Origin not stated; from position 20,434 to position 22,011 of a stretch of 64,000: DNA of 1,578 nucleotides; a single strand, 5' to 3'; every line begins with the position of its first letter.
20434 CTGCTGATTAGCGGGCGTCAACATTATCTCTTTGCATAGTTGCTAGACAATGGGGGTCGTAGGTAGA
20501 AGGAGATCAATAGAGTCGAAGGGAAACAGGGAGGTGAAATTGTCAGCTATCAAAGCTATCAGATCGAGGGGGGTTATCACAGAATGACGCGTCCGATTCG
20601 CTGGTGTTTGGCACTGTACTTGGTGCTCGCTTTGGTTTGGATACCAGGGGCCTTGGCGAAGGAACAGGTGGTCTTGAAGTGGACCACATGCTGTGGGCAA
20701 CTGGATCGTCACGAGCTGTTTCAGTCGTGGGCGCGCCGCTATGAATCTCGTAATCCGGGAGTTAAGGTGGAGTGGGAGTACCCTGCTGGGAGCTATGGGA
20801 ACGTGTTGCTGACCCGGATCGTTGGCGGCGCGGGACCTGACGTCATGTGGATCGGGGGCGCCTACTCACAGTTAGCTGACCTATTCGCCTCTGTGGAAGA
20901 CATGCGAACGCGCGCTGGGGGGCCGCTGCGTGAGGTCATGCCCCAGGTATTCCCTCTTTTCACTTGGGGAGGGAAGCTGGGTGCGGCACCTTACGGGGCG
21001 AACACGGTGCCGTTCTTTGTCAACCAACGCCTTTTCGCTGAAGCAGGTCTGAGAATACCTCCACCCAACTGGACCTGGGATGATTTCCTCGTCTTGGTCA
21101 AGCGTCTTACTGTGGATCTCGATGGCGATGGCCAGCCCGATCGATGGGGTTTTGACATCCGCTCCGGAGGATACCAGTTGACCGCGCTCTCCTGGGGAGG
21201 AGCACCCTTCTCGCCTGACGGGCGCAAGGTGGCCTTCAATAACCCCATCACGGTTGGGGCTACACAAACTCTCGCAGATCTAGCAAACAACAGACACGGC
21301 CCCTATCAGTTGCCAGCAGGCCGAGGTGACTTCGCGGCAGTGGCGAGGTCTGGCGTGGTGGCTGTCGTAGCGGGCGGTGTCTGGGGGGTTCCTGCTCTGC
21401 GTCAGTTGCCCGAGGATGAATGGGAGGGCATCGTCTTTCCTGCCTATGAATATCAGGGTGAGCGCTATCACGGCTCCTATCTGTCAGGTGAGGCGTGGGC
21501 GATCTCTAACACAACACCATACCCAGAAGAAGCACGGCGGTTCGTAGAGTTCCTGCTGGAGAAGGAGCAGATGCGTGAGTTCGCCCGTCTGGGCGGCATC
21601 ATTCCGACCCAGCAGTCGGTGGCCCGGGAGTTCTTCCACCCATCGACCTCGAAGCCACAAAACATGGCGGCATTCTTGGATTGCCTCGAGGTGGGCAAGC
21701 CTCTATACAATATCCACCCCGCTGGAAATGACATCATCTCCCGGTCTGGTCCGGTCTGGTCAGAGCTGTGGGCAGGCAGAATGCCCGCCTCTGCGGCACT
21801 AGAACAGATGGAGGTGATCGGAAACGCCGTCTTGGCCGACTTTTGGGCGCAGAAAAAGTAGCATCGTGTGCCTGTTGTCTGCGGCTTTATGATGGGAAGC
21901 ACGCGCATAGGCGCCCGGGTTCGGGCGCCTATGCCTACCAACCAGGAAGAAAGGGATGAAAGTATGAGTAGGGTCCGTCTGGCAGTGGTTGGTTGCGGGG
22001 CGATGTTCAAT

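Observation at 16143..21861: Four tandem SBP genes; three sit in perfect 1480-bp direct repeats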

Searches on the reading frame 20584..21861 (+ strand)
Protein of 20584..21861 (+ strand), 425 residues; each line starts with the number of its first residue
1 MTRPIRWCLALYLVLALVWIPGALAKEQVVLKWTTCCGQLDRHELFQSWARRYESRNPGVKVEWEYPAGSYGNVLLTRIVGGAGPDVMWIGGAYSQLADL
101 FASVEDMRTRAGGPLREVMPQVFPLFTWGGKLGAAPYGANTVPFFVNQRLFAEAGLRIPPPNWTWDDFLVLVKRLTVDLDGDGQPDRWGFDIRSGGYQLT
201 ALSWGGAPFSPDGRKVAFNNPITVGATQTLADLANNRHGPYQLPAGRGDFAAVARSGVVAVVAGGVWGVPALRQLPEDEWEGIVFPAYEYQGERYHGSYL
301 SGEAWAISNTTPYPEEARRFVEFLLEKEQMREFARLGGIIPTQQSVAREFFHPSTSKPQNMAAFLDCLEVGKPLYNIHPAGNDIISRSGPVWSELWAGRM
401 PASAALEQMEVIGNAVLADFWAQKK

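Call 10: search_protein_families(library=pfam, proteins=[window:20584-21861:+])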
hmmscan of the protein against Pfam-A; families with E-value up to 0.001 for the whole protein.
window:20584-21861:+ (425 aa): 2 families
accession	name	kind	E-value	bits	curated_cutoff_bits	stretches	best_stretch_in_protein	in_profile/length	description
PF01547.30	SBP_bac_1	-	3.2e-30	106.6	26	1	45-330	9-306/307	Bacterial extracellular solute-binding protein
PF13416.11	SBP_bac_8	-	3.2e-26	93.2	27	1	49-352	2-268/279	Bacterial extracellular solute-binding protein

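Call 12: find_encoding_contigs(protein=window:20584-21861:+, flank=10000, max_places=10)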
Protein window:20584-21861:+ (425 aa): 6 contigs read that carry it; 6 places shown.
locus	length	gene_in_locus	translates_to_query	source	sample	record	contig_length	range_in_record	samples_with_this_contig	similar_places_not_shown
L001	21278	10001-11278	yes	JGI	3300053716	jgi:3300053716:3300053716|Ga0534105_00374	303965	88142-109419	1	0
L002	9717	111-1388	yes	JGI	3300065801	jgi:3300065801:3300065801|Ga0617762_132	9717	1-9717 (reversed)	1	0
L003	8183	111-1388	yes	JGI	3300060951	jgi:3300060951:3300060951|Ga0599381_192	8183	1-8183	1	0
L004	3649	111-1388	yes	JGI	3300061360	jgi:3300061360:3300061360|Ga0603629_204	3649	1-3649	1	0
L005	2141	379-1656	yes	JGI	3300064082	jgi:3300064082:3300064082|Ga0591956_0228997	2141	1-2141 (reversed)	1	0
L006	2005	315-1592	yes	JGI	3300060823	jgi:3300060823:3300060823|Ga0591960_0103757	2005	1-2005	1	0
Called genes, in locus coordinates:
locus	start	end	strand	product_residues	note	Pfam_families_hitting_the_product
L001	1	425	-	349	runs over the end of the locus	PF00180:Iso_dh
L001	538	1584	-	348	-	PF12715:Abhydrolase_7, PF05448:AXE1 (weak), PF01738:DLH (weak), PF22244:GCE_fung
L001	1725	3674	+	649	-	-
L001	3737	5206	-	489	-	PF00749:tRNA-synt_1c, PF19269:Anticodon_2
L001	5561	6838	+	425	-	PF01547:SBP_bac_1, PF13416:SBP_bac_8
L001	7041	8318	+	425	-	PF01547:SBP_bac_1, PF13416:SBP_bac_8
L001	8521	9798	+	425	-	PF01547:SBP_bac_1, PF13416:SBP_bac_8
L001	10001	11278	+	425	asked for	PF01547:SBP_bac_1, PF13416:SBP_bac_8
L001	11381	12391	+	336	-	PF01408:GFO_IDH_MocA, PF02894:GFO_IDH_MocA_C, PF22725:GFO_IDH_MocA_C3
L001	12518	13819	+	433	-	PF01547:SBP_bac_1, PF13416:SBP_bac_8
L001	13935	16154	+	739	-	PF13802:Gal_mutarotas_2, PF01055:Glyco_hydro_31_2nd, PF21365:Glyco_hydro_31_3rd, PF17137:DUF5110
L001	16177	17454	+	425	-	PF01547:SBP_bac_1, PF13416:SBP_bac_8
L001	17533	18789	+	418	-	PF01408:GFO_IDH_MocA, PF22725:GFO_IDH_MocA_C3 (weak), PF21252:Glyco_hydro_109_C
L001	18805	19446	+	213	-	PF10294:Methyltransf_16 (faint), PF05175:MTS, PF01135:PCMT (weak), PF06325:PrmA, PF13847:Methyltransf_31, PF08241:Methyltransf_11, PF08242:Methyltransf_12 (faint), PF13649:Methyltransf_25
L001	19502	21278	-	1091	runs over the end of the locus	PF00317:Ribonuc_red_lgN (faint), PF02867:Ribonuc_red_lgC, PF14890:Intein_splicing, PF14528:LAGLIDADG_3, PF12637:TSCPD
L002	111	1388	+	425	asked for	PF01547:SBP_bac_1, PF13416:SBP_bac_8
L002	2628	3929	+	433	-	PF01547:SBP_bac_1, PF13416:SBP_bac_8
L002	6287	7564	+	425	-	PF01547:SBP_bac_1, PF13416:SBP_bac_8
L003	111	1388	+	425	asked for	PF01547:SBP_bac_1, PF13416:SBP_bac_8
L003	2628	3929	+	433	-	PF01547:SBP_bac_1, PF13416:SBP_bac_8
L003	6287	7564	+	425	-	PF01547:SBP_bac_1, PF13416:SBP_bac_8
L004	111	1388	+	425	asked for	PF01547:SBP_bac_1, PF13416:SBP_bac_8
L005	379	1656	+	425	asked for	PF01547:SBP_bac_1, PF13416:SBP_bac_8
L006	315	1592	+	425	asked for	PF01547:SBP_bac_1, PF13416:SBP_bac_8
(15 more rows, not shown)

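Call 16: find_related_loci(query=window:20584-21861:+, collection=genome_contigs, flank=10000)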
Query window:20584-21861:+ (425 aa) in genome_contigs; peptide patterns used: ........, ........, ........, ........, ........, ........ (x = any residue, [..] = any of these).
91 stretches matched a pattern; 51 encode a relative of the query (tblastn E <= 1e-3); 51 distinct loci.
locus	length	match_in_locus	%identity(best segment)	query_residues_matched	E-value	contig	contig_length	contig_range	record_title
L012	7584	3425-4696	83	1-424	0e+0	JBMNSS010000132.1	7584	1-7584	MAG: Limnochordia bacterium isolate SBF912SR2HQ0054 scaffold_44264_c1, whole genome shotgun sequence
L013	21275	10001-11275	81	1-425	0e+0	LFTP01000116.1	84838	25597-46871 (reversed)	MAG: Clostridia bacterium DTU080 scaffold12376, whole genome shotgun sequence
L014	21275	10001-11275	25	6-424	6e-26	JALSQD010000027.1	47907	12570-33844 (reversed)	MAG: Thermaceae bacterium isolate 356-284_metabat2_scaf2bin.115 356-284_scaffold_202_c1, whole genome shotgun sequence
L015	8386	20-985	26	25-347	1e-27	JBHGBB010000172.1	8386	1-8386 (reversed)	MAG: bacterium isolate SBS.BIN.55 SBSBIN55_contig_172, whole genome shotgun sequence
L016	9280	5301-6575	27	6-424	5e-26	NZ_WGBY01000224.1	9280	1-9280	MAG: Oceanithermus sp. isolate S144_44 k151_65752, whole genome shotgun sequence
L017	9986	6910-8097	26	38-425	4e-28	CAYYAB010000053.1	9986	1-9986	MAG TPA_asm: uncultured bacterium isolate SRP163575_co1_219 genome assembly, contig: NODE_14889_length_9986_cov_83.94794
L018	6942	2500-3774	26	6-424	2e-25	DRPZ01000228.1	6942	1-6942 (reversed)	MAG TPA_asm: Oceanithermus profundus isolate HyVt-570 HyVt-570_k145_734171, whole genome shotgun sequence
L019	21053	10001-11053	27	6-349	2e-24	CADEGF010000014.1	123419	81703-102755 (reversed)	MAG: uncultured Mycobacteriaceae bacterium isolate Mycobacteriaceae sp. RBC062 genome assembly, contig: MAG062_14, whole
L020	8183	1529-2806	25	6-425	2e-24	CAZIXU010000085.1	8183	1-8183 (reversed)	MAG TPA_asm: uncultured bacterium isolate SRP338002_co1_157 genome assembly, contig: NODE_8127_length_8183_cov_22.770915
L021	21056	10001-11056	27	6-349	1e-24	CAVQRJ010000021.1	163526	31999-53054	MAG: uncultured Actinomycetota bacterium isolate MFD00392.bin.1.317 genome assembly, contig: contig_59602, whole genome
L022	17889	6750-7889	26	6-379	7e-24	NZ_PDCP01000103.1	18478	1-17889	Mycolicibacterium agri strain CCUG37673 N103L18478C35, whole genome shotgun sequence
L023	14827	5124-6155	27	38-378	3e-23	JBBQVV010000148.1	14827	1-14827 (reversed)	MAG: Chthonomonadales bacterium isolate Co_metawrap_2016 Cmw_2016_k141_11995727_length_14827_cov_10.0000, whole genome s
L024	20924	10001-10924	26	44-349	5e-23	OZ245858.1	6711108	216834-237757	MAG: Mycobacterium sp. isolate 992e98e9-2b4b-4d6c-8e35-8358b66853ef genome assembly, chromosome: 1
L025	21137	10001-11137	26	6-379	8e-23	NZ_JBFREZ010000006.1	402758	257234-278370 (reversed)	Mycobacterium sp. 2YAF39 SCAFFOLD_5, whole genome shotgun sequence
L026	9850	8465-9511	26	6-349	2e-22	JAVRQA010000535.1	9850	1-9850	MAG: Mycobacterium sp. isolate BP_295 scaffold_2589932, whole genome shotgun sequence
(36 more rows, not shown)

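Call 26: find_related_loci(query=window:20584-21861:+, collection=metagenome_contigs, flank=10000)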
Query window:20584-21861:+ (425 aa) in metagenome_contigs; peptide patterns used: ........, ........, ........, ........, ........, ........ (x = any residue, [..] = any of these).
133 stretches matched a pattern; 56 encode a relative of the query (tblastn E <= 1e-3); 56 distinct loci.
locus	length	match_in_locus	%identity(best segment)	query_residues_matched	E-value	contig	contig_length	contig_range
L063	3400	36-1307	83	1-424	0e+0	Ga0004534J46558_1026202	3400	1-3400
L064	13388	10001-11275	81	1-425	0e+0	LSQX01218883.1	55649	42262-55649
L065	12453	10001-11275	81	1-425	0e+0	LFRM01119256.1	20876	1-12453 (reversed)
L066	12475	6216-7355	26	38-409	1e-28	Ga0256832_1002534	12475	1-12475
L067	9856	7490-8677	26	38-425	2e-28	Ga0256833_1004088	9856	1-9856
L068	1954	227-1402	27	23-409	6e-28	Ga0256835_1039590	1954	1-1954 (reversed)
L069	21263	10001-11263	27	6-419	9e-27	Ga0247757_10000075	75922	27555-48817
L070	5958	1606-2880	27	6-424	3e-26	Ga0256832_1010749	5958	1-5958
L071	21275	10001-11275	25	6-424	3e-26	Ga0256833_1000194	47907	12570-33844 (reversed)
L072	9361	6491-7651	25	43-425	8e-26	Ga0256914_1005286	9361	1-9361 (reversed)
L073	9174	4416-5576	24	43-425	5e-25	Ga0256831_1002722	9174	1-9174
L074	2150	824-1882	27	1-349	1e-23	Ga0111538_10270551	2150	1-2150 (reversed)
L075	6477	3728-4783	26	44-388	2e-23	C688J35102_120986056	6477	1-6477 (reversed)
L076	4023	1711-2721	26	44-379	3e-23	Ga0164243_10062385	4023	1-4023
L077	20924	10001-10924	28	44-349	5e-23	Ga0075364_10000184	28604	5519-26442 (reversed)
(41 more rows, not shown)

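Call 27: find_homologous_proteins(query=window:20584-21861:+, max_evalue=1e-20)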
Query window:20584-21861:+ (425 aa): 12 proteins with E <= 1e-20 among 8000 candidates.
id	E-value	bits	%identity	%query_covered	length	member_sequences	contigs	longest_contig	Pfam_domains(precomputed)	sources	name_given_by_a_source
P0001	2.7e-265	898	87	100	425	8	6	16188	PF13416.12,PF01547.31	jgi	jgi:multiple sugar transport system substrate-binding protein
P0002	1.8e-253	859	84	100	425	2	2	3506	PF13416.12,PF01547.31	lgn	-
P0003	1.1e-241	821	80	100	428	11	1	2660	PF13416.12,PF01547.31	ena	-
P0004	2.0e-232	790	79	98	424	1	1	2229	PF13416.12,PF01547.31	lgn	-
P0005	3.0e-218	743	73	100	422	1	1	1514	PF13416.12,PF01547.31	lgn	-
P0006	5.8e-164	564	57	98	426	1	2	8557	PF13416.12,PF01547.31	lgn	-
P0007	8.1e-164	564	60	95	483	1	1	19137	PF13416.12,PF01547.31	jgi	jgi:multiple sugar transport system substrate-binding protein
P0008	1.2e-161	557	59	95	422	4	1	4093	PF13416.12,PF01547.31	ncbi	-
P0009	2.6e-140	486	85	57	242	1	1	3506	PF01547.31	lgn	-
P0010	1.0e-94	336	42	94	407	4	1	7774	PF13416.12,PF01547.31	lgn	-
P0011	1.5e-71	260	35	94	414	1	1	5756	PF13531.12,PF13416.12,PF01547.31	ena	-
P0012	3.5e-35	140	97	16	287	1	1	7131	PF05448.19,PF01738.25,PF22244.3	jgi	jgi:dienelactone hydrolase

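Call 28: find_encoding_contigs(protein=P0002, flank=10000, max_places=6)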
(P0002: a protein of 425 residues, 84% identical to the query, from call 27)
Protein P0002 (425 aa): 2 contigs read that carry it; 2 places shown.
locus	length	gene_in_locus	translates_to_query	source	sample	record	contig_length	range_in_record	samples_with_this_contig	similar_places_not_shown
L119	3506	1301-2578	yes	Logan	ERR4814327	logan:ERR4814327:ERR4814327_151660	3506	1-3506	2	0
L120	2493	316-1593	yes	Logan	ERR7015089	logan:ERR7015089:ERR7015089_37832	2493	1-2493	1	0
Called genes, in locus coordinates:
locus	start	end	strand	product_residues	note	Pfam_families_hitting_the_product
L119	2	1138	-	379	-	?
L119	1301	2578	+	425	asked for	PF01547:SBP_bac_1, PF13416:SBP_bac_8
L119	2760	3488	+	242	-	PF01547:SBP_bac_1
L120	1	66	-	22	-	?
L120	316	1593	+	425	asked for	PF01547:SBP_bac_1, PF13416:SBP_bac_8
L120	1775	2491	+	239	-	?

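Call 29: find_encoding_contigs(protein=P0001, flank=10000, max_places=10)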
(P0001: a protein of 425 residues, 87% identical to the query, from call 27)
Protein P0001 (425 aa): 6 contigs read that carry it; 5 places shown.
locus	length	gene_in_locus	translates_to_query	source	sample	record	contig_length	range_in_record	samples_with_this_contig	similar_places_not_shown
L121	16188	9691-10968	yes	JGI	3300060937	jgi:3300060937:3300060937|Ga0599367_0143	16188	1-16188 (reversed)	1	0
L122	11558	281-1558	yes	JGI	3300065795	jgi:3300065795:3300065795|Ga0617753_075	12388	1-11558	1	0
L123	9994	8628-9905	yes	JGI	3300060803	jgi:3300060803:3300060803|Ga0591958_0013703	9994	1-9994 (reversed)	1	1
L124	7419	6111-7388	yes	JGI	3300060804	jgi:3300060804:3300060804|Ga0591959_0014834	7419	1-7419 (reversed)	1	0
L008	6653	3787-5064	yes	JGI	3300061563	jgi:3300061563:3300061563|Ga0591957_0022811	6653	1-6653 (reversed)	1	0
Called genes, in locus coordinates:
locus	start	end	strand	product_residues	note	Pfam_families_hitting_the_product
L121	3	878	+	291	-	?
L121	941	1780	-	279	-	PF02749:QRPTase_N, PF01729:QRPTase_C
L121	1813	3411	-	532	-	PF00890:FAD_binding_2, PF01266:DAO, PF07992:Pyr_redox_2 (faint), PF02910:Succ_DH_flav_C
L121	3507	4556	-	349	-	PF00180:Iso_dh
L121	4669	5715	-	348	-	PF12715:Abhydrolase_7, PF05448:AXE1 (weak), PF01738:DLH (weak), PF22244:GCE_fung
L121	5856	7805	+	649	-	-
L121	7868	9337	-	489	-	PF00749:tRNA-synt_1c, PF19269:Anticodon_2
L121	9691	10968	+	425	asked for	PF01547:SBP_bac_1, PF13416:SBP_bac_8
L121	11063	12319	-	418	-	PF13802:Gal_mutarotas_2, PF01055:Glyco_hydro_31_2nd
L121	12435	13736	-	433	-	PF01547:SBP_bac_1, PF13416:SBP_bac_8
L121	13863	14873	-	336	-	PF01408:GFO_IDH_MocA, PF02894:GFO_IDH_MocA_C, PF22725:GFO_IDH_MocA_C3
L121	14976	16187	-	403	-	?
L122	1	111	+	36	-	?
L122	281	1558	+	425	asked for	PF01547:SBP_bac_1, PF13416:SBP_bac_8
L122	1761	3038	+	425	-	PF01547:SBP_bac_1, PF13416:SBP_bac_8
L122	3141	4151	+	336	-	PF01408:GFO_IDH_MocA, PF02894:GFO_IDH_MocA_C, PF22725:GFO_IDH_MocA_C3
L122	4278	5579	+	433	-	PF01547:SBP_bac_1, PF13416:SBP_bac_8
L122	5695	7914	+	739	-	PF13802:Gal_mutarotas_2, PF01055:Glyco_hydro_31_2nd, PF21365:Glyco_hydro_31_3rd, PF17137:DUF5110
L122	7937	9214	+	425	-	PF01547:SBP_bac_1, PF13416:SBP_bac_8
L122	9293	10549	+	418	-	PF01408:GFO_IDH_MocA, PF22725:GFO_IDH_MocA_C3 (weak), PF21252:Glyco_hydro_109_C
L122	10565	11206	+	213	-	PF10294:Methyltransf_16 (faint), PF05175:MTS, PF01135:PCMT (weak), PF06325:PrmA, PF13847:Methyltransf_31, PF08241:Methyltransf_11, PF08242:Methyltransf_12 (weak), PF13649:Methyltransf_25, +1 more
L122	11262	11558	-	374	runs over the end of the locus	?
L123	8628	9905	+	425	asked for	PF01547:SBP_bac_1, PF13416:SBP_bac_8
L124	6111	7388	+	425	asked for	PF01547:SBP_bac_1, PF13416:SBP_bac_8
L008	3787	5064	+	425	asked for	PF01547:SBP_bac_1, PF13416:SBP_bac_8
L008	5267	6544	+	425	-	PF01547:SBP_bac_1, PF13416:SBP_bac_8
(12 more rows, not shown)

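Call 30: find_encoding_contigs(protein=P0012, flank=10000, max_places=4)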
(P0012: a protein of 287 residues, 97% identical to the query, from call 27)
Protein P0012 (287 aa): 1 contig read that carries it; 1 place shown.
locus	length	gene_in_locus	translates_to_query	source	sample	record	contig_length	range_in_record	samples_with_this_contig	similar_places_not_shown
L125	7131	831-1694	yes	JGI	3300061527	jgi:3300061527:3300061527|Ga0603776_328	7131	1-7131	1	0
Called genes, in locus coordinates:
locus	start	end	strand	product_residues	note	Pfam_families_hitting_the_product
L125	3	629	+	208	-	?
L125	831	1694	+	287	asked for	PF01738:DLH (weak), PF05448:AXE1, PF22244:GCE_fung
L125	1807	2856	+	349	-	PF00180:Iso_dh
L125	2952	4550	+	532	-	PF00890:FAD_binding_2, PF01266:DAO, PF07992:Pyr_redox_2 (faint), PF02910:Succ_DH_flav_C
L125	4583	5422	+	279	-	PF02749:QRPTase_N, PF01729:QRPTase_C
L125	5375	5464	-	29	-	-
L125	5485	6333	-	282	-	PF01063:Aminotran_4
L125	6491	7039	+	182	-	PF01458:SUFBD_core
